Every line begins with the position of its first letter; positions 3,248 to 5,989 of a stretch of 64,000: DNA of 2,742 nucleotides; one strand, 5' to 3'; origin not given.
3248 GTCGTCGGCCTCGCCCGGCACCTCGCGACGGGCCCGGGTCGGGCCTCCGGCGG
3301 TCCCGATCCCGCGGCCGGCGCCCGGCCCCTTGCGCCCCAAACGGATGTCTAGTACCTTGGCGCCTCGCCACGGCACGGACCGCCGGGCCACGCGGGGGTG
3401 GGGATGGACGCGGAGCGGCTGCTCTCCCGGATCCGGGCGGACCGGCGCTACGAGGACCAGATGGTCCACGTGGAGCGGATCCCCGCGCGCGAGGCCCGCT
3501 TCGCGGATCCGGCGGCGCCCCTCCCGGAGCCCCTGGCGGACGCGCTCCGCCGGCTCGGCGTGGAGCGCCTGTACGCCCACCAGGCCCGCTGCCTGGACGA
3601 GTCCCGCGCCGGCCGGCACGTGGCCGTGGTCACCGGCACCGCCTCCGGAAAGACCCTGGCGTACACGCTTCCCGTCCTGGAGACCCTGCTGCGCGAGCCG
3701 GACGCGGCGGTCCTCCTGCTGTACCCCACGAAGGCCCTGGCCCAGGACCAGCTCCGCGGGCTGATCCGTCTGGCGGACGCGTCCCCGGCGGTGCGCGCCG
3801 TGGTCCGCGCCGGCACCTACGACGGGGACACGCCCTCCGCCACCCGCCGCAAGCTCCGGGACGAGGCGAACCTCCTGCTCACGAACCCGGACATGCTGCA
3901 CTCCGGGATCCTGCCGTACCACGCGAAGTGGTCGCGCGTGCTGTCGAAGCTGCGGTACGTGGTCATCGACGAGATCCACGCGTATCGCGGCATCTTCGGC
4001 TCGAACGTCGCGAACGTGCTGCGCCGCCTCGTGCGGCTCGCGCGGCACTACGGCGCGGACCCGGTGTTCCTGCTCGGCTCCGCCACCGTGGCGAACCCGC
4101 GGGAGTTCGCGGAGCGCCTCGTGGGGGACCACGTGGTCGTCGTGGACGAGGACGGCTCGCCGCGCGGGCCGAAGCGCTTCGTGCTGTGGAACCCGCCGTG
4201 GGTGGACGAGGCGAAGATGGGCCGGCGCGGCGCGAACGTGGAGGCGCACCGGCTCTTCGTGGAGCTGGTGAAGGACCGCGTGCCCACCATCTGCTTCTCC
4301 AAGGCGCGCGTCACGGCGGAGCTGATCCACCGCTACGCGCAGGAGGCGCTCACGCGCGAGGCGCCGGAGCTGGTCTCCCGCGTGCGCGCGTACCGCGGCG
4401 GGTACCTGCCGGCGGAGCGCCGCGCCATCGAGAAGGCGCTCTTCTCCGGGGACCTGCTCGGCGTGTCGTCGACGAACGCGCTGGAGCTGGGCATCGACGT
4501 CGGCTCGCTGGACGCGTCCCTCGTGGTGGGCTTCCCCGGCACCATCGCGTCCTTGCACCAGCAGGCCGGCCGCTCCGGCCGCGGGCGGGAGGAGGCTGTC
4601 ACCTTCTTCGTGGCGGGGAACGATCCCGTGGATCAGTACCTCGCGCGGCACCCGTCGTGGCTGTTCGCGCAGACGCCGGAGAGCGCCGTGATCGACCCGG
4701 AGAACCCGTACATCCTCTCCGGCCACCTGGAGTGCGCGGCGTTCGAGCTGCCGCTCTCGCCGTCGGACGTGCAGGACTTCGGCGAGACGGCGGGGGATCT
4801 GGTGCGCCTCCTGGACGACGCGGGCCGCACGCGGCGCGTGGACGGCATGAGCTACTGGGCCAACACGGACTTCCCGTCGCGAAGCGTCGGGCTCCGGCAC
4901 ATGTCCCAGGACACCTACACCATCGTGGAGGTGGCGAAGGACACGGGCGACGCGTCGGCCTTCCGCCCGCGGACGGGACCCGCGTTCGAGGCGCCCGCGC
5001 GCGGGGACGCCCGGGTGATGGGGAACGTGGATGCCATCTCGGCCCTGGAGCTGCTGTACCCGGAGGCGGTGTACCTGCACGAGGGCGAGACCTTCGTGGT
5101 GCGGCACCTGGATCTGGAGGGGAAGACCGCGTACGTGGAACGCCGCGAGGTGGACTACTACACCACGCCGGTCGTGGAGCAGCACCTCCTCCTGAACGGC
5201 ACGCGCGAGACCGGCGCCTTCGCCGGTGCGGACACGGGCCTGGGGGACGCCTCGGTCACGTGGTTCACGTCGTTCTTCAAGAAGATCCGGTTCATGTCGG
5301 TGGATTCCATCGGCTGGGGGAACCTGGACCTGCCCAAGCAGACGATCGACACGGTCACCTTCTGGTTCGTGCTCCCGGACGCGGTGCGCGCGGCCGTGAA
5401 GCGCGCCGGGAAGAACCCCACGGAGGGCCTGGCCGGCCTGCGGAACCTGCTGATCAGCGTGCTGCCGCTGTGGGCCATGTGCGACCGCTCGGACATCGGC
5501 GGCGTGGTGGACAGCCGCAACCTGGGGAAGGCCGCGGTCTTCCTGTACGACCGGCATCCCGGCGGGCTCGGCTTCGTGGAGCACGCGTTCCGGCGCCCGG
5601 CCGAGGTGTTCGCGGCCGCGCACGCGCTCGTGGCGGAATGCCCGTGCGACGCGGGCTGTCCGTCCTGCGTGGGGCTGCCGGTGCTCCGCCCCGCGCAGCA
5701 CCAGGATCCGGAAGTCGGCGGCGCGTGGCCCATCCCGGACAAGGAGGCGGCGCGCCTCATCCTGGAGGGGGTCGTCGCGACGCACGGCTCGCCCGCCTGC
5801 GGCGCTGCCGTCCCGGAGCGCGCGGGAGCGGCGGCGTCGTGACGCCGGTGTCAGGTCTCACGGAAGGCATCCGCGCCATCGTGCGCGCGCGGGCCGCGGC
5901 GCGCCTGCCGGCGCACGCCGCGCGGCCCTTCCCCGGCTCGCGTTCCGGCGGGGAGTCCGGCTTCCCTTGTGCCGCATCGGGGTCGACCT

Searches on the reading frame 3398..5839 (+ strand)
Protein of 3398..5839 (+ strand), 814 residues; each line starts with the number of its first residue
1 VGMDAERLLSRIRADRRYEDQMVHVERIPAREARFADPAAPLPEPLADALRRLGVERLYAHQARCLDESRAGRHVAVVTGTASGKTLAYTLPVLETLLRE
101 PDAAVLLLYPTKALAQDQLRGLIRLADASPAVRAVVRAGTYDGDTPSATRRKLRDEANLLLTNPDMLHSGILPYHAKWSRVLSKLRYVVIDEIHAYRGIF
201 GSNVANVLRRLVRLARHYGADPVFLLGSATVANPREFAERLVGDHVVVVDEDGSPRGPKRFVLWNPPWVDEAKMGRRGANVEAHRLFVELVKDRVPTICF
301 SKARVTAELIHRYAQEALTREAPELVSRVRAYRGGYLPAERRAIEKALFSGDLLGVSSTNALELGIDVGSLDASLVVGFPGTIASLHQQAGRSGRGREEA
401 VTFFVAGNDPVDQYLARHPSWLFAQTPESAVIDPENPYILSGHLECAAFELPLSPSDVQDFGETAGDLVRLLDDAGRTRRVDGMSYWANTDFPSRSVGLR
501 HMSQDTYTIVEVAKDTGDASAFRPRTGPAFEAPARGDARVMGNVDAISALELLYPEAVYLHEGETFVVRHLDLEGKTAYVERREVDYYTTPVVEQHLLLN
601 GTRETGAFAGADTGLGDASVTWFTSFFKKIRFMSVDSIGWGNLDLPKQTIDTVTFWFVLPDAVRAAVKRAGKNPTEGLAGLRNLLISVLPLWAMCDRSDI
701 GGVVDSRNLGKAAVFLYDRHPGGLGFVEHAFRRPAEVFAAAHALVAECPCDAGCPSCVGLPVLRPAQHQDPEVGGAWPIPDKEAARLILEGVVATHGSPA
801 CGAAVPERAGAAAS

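Call 62: search_protein_families(library=pfam, proteins=[window:3398-5839:+])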
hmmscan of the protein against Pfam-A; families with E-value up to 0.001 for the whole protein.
window:3398-5839:+ (814 aa): 5 families
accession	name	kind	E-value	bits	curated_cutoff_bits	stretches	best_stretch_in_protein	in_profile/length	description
PF00270.35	DEAD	-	2.4e-28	99.4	26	1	60-235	2-165/167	DEAD/DEAH box helicase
PF09369.15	MZB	-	4.4e-21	75.8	24.2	1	682-758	2-80/80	MrfA Zn-binding domain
PF22982.3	WHD_HRQ1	-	1.5e-11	45.6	27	1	432-501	1-69/70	ATP-dependent helicase HRQ1, winged helix domain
PF00271.37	Helicase_C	-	2.1e-08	34.8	23.5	1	292-395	13-108/110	Helicase conserved C-terminal domain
PF04851.21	ResIII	-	0.00046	20.6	22.5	1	61-208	7-150/164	Type III restriction enzyme, res subunit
